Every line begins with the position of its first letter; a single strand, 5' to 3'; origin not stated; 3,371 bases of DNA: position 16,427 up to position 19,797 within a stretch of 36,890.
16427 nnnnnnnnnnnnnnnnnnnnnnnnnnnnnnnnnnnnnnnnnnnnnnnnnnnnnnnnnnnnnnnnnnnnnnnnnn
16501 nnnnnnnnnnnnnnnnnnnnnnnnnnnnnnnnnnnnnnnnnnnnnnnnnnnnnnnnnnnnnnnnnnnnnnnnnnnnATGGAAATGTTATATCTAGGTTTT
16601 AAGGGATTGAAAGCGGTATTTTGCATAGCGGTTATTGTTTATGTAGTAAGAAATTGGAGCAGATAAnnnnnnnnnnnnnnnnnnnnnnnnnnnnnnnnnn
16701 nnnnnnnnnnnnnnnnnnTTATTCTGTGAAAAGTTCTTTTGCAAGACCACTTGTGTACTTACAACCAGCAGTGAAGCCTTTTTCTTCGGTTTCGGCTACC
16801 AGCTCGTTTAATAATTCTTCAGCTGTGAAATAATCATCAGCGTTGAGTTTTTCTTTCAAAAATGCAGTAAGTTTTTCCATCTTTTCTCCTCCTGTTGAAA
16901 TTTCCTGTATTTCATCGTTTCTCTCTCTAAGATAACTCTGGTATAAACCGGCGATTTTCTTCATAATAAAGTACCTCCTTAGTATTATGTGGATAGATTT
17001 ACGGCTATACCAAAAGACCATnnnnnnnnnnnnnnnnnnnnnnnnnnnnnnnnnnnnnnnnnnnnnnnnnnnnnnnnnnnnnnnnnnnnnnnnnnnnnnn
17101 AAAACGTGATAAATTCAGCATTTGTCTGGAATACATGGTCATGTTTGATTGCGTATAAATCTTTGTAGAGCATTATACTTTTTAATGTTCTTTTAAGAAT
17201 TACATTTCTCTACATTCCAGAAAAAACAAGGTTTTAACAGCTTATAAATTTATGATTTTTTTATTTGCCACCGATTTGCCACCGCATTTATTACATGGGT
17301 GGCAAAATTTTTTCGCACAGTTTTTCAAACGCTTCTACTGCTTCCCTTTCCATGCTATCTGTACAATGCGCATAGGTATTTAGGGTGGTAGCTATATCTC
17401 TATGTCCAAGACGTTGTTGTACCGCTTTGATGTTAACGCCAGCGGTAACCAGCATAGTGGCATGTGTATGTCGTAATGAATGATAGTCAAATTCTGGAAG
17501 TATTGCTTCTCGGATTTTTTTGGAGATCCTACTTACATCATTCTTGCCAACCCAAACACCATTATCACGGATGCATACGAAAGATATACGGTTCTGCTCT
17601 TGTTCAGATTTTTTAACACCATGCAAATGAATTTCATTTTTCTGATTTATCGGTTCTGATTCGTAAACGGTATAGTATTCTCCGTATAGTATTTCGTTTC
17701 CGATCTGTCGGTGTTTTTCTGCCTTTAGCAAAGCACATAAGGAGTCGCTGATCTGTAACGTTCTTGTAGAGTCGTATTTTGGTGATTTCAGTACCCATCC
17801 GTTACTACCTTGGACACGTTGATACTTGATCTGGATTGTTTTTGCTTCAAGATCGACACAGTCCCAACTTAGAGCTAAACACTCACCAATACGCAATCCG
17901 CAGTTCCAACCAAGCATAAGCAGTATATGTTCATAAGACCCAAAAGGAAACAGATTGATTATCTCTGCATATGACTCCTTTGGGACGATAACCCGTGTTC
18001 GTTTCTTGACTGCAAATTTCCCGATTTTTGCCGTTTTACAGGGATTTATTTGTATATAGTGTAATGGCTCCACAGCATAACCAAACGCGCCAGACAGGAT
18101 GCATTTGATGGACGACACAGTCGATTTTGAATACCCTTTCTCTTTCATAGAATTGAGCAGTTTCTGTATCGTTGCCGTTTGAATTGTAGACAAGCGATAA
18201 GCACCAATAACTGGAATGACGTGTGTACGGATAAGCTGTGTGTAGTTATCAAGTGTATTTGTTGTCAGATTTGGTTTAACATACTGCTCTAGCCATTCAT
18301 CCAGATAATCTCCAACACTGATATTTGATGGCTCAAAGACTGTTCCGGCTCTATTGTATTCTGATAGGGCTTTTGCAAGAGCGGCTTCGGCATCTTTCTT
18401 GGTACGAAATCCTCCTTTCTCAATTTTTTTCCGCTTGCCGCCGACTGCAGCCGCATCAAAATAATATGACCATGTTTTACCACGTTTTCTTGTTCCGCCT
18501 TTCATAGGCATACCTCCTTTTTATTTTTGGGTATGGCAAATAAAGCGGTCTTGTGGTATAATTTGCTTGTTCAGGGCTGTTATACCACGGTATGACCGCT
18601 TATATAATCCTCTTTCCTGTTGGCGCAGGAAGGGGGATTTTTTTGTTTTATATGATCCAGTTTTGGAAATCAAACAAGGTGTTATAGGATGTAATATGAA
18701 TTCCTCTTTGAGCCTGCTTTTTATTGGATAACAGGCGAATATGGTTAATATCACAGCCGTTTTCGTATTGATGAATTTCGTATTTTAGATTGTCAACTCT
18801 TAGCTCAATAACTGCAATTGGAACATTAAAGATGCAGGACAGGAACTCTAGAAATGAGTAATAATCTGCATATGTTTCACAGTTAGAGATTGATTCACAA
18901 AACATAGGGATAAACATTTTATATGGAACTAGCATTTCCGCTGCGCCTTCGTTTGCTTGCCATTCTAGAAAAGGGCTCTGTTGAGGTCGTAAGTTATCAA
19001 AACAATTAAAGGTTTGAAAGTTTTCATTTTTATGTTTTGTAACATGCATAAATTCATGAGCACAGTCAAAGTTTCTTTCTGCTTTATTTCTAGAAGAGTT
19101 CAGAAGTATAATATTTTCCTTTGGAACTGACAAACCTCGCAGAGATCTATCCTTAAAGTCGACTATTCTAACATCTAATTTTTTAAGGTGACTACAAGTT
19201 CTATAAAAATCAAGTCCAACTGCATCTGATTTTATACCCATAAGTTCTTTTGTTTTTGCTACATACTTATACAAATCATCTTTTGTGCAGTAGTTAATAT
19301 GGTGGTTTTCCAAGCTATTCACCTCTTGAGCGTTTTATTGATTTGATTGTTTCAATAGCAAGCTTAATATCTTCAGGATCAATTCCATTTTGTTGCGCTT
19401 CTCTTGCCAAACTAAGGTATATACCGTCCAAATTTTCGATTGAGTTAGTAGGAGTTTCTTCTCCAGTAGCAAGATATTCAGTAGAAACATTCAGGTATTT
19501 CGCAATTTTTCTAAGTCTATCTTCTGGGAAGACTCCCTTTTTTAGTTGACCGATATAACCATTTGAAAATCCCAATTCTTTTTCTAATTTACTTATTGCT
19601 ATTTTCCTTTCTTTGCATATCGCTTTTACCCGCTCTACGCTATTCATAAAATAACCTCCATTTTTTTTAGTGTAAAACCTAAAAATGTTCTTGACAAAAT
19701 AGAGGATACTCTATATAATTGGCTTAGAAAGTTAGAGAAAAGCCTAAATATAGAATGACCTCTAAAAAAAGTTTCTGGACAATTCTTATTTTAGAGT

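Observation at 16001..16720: Cargo island: HTH gene and two hydrophobic micro-ORFs under consensus promoters, with a convergent antisense promoter (type I toxin-antitoxin-like or exclusion module)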

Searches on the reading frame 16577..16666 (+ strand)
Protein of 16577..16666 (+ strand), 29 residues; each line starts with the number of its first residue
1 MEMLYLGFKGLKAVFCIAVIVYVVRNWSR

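Call 7: search_protein_families(library=pfam, proteins=[window:16577-16666:+], max_evalue=0.1)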
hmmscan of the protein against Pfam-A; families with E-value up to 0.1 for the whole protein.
window:16577-16666:+ (29 aa): 1 family
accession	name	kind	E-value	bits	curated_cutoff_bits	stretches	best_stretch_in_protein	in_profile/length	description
PF15706.10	TMEM132_C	-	0.027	14.7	27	1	6-25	33-52/87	TMEM132 C-terminal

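Call 8: search_protein_families(library=phrogs, proteins=[window:16577-16666:+], max_evalue=0.1)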
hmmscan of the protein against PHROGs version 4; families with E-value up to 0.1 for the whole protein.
window:16577-16666:+ (29 aa): 0 families

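Call 59: search_protein_families(library=pfam, proteins=[window:16577-16663:+], max_evalue=1)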
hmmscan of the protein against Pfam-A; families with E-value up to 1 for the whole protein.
seq(29 aa): 2 families
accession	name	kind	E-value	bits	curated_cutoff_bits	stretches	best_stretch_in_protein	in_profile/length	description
PF15706.10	TMEM132_C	-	0.027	14.7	27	1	6-25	33-52/87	TMEM132 C-terminal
PF15681.10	LAX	-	0.11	11.8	27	1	3-29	9-35/350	Lymphocyte activation family X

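Call 60: search_protein_families(library=padloc, proteins=[window:16577-16663:+], max_evalue=1)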
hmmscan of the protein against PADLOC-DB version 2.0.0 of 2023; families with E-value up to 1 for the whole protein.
seq(29 aa): 0 families

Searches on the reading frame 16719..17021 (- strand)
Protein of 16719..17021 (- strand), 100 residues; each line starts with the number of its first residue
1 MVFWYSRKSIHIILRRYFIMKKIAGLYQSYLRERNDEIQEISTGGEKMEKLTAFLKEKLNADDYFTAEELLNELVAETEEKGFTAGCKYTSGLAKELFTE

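Call 7: search_protein_families(library=pfam, proteins=[window:16719-17021:-], max_evalue=0.1)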
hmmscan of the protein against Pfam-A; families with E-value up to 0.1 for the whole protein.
window:16719-17021:- (100 aa): 1 family
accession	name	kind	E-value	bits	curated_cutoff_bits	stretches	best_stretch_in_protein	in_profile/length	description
PF04257.20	Exonuc_V_gamma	-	0.04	13.6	25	1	14-81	119-178/314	Exodeoxyribonuclease V, gamma subunit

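Call 8: search_protein_families(library=phrogs, proteins=[window:16719-17021:-], max_evalue=0.1)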
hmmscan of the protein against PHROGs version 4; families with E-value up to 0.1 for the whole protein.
window:16719-17021:- (100 aa): 2 families
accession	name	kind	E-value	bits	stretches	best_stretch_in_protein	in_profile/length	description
phrog_21704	-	moron, auxiliary metabolic gene and host takeover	0.0022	19.1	1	26-78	20-70/82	membrane protein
phrog_11920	-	unknown function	0.046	14.3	1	7-81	60-132/252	-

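Call 60: search_protein_families(library=padloc, proteins=[window:16719-16964:-], max_evalue=1)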
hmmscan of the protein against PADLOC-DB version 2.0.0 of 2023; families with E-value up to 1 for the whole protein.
window:16719-16964:- (81 aa): 1 family
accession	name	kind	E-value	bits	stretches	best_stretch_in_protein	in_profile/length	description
PDLC01971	CARF_m1--CARF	-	0.031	12.4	1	37-73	66-102/156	-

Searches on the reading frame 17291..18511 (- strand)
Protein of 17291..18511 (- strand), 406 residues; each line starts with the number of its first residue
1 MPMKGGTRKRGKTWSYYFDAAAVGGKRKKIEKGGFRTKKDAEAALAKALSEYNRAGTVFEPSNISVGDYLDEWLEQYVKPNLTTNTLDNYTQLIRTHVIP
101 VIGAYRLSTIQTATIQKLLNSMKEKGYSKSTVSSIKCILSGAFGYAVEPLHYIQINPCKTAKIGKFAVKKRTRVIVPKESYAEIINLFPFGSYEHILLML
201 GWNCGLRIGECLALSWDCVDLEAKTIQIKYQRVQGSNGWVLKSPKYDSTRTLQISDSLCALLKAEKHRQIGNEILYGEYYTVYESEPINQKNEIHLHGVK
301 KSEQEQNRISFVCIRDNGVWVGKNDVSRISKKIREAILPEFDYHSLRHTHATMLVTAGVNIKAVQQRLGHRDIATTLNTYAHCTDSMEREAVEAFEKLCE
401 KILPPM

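Call 7: search_protein_families(library=pfam, proteins=[window:17291-18511:-], max_evalue=0.1)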
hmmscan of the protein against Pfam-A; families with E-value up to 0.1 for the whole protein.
window:17291-18511:- (406 aa): 6 families
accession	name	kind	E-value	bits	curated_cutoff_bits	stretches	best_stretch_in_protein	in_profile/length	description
PF00589.27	Phage_integrase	-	2.3e-23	83.3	27.1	1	189-385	19-170/172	Phage integrase family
PF14659.12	Phage_int_SAM_3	-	4.9e-15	55.9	22.6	1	66-122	2-57/58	Phage integrase, N-terminal SAM-like domain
PF14657.12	Arm-DNA-bind_4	-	1e-09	38.3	22.3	1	13-53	1-43/47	Arm DNA-binding domain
PF22022.2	Phage_int_M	-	2.2e-05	25.1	27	1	71-148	6-81/96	Phage integrase central domain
PF13102.12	Phage_int_SAM_5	-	0.017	15.9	22.3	1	66-162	2-97/98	Phage integrase SAM-like domain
PF00872.24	Transposase_mut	-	0.073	12.4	21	0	101-136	107-141/379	Transposase, Mutator family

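Call 8: search_protein_families(library=phrogs, proteins=[window:17291-18511:-], max_evalue=0.1)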
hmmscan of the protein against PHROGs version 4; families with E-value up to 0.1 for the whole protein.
window:17291-18511:- (406 aa): 12 families
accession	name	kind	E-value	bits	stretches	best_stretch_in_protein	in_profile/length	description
phrog_1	-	integration and excision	3.3e-73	248.9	1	7-400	117-452/611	integrase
phrog_26960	-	unknown function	7.5e-40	137.5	1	3-139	7-143/146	-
phrog_216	-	integration and excision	4.9e-32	112.2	1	194-400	76-241/301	integrase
phrog_7685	-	integration and excision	2.3e-21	77.5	1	280-398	119-238/240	integrase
phrog_23783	-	integration and excision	3.8e-12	47.5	1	13-157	14-148/162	integrase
phrog_7269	-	integration and excision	1.1e-06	29.5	1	325-392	12-78/89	integrase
phrog_7244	-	integration and excision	1.7e-06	28.5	1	63-220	72-225/263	integrase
phrog_35951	-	unknown function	0.00021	22.7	1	333-385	13-64/97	-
phrog_34557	-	integration and excision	0.00026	21.8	1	279-388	72-171/183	integrase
phrog_23271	-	unknown function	0.0011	19.8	1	343-385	11-52/67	-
phrog_25190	-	integration and excision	0.0052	18.1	1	339-383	45-89/109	integrase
phrog_38397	-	unknown function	0.009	17.1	1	120-170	12-60/85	-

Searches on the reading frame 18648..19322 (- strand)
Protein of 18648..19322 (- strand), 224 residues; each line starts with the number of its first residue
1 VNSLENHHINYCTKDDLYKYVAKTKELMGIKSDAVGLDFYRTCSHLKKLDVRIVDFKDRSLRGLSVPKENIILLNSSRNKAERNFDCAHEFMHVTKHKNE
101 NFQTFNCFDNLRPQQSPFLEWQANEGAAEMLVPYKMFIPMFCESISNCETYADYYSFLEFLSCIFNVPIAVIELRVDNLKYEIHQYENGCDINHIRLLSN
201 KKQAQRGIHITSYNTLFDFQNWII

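Call 7: search_protein_families(library=pfam, proteins=[window:18648-19322:-], max_evalue=0.1)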
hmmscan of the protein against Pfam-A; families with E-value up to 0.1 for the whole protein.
window:18648-19322:- (224 aa): 1 family
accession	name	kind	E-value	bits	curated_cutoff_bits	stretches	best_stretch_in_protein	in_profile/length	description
PF06114.19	Peptidase_M78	-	1.3e-14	54.5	22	1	49-150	4-105/123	IrrE N-terminal-like domain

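Call 8: search_protein_families(library=phrogs, proteins=[window:18648-19322:-], max_evalue=0.1)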
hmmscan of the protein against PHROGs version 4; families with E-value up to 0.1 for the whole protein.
window:18648-19322:- (224 aa): 4 families
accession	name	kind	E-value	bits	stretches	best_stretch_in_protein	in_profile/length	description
phrog_87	-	other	7.1e-17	62.9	1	47-188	48-173/227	metallo-protease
phrog_2439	-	transcription regulation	3.4e-10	40.3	1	45-152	154-260/367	transcriptional regulator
phrog_1516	-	unknown function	2e-07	31.9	1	38-137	37-145/227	-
phrog_1914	-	unknown function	1e-05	26.3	1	70-149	81-160/222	-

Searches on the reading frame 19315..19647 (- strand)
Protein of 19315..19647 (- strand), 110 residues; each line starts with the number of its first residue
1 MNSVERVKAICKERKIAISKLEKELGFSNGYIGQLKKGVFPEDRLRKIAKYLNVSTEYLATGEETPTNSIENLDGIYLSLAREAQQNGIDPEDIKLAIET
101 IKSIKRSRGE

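Call 7: search_protein_families(library=pfam, proteins=[window:19315-19647:-], max_evalue=0.1)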
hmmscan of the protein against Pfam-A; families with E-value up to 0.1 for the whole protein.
window:19315-19647:- (110 aa): 5 families
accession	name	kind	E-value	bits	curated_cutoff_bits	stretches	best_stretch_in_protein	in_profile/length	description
PF12844.13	HTH_19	-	4.3e-09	36.6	30.2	1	5-63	2-62/64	Helix-turn-helix domain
PF01381.28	HTH_3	-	3.1e-06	27.6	23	1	7-59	1-55/55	Helix-turn-helix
PF13443.12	HTH_26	-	0.00025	21.6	22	1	7-55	2-53/63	Cro/C1-type HTH DNA-binding domain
PF07022.19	Phage_CI_repr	-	0.0042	17.8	22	1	36-66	34-64/65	Bacteriophage CI repressor helix-turn-helix domain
PF10114.15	PocR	-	0.055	13.7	23.9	0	16-61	112-159/162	Sensory domain found in PocR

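Call 8: search_protein_families(library=phrogs, proteins=[window:19315-19647:-], max_evalue=0.1)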
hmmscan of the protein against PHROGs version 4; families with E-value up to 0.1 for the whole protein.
window:19315-19647:- (110 aa): 15 families
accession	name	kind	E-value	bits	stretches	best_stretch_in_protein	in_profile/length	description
phrog_8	-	transcription regulation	7.7e-17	62.7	1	1-94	75-155/346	transcriptional regulator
phrog_4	-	transcription regulation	3.2e-11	43.8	1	3-80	137-216/400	transcriptional repressor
phrog_18248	-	transcription regulation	1.4e-08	35.2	1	1-62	1-62/264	transcriptional regulator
phrog_2967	-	transcription regulation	7.4e-07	29.9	1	5-97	13-107/225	transcriptional regulator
phrog_2439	-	transcription regulation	2.6e-06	27.5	1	5-67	10-73/367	transcriptional regulator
phrog_3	-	transcription regulation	6e-05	24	1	4-74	90-160/430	transcriptional repressor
phrog_34939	-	unknown function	8.8e-05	23.2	1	3-86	10-94/280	-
phrog_1994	-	DNA, RNA and nucleotide metabolism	0.00016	22.6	1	5-92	2-86/170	DNA binding protein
phrog_3037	-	transcription regulation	0.00034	21.5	1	36-95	50-105/189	transcriptional repressor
phrog_11451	-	transcription regulation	0.0017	19.7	1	2-55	5-60/98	CI-like repressor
phrog_4779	-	transcription regulation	0.004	18.7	1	3-58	3-58/98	transcriptional regulator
phrog_7241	-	transcription regulation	0.015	16.4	1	6-60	65-121/122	transcriptional regulator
phrog_9710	-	unknown function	0.017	16.2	1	6-63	29-79/95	-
phrog_296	-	integration and excision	0.044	13.4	1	2-58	227-286/626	DNA transposition protein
phrog_2328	-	transcription regulation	0.058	14.2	1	37-67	52-82/128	transcriptional repressor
